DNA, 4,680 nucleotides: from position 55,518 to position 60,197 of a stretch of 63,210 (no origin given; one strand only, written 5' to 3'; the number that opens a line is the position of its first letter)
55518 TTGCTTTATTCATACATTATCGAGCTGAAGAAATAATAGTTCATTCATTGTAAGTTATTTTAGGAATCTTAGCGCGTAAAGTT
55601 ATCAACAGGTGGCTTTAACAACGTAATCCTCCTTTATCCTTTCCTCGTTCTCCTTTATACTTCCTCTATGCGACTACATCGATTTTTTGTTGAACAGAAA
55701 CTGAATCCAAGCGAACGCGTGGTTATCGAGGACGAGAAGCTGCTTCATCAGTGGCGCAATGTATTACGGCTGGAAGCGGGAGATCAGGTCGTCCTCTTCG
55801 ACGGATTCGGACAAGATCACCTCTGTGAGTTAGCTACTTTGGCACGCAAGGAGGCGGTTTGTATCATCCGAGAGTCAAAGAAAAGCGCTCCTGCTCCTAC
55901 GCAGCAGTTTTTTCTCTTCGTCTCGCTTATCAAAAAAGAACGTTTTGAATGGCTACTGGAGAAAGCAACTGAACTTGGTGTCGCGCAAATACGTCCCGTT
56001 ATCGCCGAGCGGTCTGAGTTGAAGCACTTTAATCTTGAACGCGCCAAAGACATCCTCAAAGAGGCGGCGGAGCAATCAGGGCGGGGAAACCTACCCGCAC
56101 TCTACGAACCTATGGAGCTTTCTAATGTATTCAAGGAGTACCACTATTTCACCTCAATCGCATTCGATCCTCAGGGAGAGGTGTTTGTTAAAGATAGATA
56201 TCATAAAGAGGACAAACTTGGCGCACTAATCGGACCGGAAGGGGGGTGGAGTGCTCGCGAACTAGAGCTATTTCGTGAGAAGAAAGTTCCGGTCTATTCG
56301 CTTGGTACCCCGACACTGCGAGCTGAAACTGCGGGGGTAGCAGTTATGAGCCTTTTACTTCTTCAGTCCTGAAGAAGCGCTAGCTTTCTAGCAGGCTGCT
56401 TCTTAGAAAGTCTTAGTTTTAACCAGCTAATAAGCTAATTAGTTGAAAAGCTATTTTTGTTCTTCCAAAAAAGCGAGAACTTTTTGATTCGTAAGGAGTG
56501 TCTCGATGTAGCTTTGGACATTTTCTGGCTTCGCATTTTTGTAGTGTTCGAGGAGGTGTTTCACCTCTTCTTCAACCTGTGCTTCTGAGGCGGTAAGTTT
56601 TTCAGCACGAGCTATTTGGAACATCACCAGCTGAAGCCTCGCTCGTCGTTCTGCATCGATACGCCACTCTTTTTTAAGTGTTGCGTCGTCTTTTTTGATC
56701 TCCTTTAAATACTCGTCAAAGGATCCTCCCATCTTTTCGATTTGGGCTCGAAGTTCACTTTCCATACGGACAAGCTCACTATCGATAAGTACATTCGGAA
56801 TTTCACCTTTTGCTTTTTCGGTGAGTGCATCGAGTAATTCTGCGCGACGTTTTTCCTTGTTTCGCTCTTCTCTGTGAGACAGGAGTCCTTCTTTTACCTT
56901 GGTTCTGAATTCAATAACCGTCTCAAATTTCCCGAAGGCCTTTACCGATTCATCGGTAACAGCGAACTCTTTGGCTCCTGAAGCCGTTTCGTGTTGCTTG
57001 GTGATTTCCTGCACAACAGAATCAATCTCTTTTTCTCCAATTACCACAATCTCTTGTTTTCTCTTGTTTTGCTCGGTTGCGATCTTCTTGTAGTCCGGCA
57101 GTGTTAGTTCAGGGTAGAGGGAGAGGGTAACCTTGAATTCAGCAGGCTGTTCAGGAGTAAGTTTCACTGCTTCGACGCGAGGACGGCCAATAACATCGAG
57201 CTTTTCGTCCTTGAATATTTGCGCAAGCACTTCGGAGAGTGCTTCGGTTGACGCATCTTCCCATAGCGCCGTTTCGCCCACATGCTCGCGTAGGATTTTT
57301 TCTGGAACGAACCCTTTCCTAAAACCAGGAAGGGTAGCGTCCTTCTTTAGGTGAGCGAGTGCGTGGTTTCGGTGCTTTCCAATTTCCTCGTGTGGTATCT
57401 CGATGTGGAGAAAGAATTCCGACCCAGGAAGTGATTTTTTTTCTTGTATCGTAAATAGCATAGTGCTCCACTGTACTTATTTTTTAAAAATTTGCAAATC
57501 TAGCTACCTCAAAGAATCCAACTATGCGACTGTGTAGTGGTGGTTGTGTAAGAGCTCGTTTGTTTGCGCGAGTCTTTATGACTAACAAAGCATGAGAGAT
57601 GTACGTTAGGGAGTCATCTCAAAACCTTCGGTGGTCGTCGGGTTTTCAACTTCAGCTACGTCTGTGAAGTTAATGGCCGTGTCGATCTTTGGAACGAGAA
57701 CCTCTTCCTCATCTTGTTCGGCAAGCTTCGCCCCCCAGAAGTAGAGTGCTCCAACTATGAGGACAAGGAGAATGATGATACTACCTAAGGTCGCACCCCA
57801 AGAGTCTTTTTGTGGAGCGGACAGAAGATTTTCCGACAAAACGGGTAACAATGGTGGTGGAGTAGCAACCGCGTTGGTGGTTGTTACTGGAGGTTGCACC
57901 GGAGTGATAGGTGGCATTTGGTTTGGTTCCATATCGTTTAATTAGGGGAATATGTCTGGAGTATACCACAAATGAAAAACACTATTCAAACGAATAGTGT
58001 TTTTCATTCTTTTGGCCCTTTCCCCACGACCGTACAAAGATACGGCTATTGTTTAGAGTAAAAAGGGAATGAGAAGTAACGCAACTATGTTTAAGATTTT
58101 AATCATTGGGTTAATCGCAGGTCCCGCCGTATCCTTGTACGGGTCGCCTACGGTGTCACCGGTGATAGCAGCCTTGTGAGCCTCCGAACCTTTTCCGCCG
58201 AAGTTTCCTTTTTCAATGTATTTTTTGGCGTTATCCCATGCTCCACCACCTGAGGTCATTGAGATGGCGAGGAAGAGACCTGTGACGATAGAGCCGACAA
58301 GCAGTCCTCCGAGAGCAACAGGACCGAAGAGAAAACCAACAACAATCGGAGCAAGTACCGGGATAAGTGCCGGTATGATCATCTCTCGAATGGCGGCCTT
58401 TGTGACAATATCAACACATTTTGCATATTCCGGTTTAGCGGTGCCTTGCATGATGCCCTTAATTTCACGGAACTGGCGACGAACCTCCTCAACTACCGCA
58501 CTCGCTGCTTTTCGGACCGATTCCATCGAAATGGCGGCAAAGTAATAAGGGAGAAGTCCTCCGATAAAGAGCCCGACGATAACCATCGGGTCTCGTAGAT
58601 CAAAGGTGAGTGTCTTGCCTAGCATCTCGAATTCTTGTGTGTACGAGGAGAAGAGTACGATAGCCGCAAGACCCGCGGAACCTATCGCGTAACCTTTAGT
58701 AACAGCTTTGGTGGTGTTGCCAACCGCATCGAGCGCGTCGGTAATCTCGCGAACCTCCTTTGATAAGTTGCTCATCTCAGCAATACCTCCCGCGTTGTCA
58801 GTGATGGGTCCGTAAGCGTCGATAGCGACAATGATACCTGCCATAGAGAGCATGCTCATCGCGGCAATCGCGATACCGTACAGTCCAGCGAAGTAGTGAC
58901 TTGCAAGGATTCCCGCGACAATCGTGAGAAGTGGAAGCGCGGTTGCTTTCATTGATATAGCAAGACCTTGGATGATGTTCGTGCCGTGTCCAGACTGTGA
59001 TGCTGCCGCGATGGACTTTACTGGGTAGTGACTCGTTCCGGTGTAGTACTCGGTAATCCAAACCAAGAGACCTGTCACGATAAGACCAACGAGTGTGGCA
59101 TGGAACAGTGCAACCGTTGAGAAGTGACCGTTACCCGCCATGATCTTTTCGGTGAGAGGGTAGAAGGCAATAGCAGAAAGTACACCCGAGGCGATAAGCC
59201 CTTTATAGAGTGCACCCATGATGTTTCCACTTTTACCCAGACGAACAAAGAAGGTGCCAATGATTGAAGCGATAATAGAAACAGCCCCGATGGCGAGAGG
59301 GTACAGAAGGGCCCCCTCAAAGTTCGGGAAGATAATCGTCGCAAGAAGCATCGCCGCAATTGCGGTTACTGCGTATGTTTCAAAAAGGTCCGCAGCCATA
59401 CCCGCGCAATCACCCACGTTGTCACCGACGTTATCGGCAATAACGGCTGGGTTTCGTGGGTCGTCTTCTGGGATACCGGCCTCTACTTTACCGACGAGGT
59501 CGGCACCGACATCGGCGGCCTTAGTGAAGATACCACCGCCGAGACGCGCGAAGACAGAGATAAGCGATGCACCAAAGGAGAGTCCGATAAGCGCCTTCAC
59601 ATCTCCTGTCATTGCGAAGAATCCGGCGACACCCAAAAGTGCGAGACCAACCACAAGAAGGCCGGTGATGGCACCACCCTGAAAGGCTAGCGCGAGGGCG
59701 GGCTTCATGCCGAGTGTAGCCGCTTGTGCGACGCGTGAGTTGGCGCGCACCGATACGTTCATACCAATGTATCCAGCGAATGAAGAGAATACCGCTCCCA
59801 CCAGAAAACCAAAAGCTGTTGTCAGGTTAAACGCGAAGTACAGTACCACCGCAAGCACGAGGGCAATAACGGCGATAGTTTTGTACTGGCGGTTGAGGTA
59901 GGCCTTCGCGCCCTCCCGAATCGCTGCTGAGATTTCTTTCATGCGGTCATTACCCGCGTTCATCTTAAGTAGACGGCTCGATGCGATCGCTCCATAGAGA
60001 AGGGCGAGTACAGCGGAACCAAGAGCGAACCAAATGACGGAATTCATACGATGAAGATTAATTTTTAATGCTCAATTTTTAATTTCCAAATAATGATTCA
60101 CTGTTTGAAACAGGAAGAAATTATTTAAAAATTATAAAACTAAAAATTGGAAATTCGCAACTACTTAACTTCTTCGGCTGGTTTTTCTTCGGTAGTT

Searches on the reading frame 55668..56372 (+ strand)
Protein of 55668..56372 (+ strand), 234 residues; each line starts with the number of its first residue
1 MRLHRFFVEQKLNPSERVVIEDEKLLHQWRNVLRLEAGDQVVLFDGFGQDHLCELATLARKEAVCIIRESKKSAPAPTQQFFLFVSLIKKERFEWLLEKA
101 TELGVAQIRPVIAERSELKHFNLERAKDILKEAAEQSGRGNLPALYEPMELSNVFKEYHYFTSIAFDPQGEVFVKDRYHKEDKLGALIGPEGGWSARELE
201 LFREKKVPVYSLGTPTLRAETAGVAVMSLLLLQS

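Call 29: search_protein_families(library=pfam, proteins=[window:55668-56372:+], max_evalue=0.001)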
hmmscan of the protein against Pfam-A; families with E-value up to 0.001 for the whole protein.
window:55668-56372:+ (234 aa): 2 families
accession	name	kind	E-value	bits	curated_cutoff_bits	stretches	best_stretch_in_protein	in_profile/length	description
PF04452.19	Methyltrans_RNA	-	3.9e-41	140.8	23.9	1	78-230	5-164/165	RNA methyltransferase domain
PF20260.4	PUA_4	-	1.8e-06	28.4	23.9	1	30-67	10-47/48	RNA methyltransferase PUA domain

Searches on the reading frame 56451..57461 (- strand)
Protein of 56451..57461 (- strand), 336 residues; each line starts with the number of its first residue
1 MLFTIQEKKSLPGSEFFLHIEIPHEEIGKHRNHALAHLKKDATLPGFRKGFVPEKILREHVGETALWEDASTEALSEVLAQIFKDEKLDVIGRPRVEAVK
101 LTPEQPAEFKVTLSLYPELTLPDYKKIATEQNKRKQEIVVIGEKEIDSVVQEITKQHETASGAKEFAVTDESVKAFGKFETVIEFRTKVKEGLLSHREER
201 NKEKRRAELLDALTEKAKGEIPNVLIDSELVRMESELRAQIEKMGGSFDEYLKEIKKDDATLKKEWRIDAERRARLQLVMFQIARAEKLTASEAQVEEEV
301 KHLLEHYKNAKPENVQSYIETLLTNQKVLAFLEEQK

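Call 29: search_protein_families(library=pfam, proteins=[window:56451-57461:-], max_evalue=0.001)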
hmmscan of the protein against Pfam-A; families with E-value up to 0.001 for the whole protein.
window:56451-57461:- (336 aa): 2 families
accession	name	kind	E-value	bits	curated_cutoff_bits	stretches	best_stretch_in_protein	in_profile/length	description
PF05697.18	Trigger_N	-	9.6e-29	101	22.2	1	9-151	6-142/144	Bacterial trigger factor protein (TF)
PF05698.19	Trigger_C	-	6.6e-24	85.2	22.7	1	181-324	1-143/162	Bacterial trigger factor protein (TF) C-terminus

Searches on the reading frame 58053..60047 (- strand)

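Call 30: search_protein_families(library=pfam, proteins=[window:58053-60047:-], max_evalue=0.001)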
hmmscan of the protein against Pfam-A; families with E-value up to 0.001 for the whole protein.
window:58053-60047:- (664 aa): 1 family
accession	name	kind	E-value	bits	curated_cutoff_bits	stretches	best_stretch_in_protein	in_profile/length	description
PF03030.21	H_PPase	-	1.5e-272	906.5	29.7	1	13-659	1-645/645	Inorganic H+ pyrophosphatase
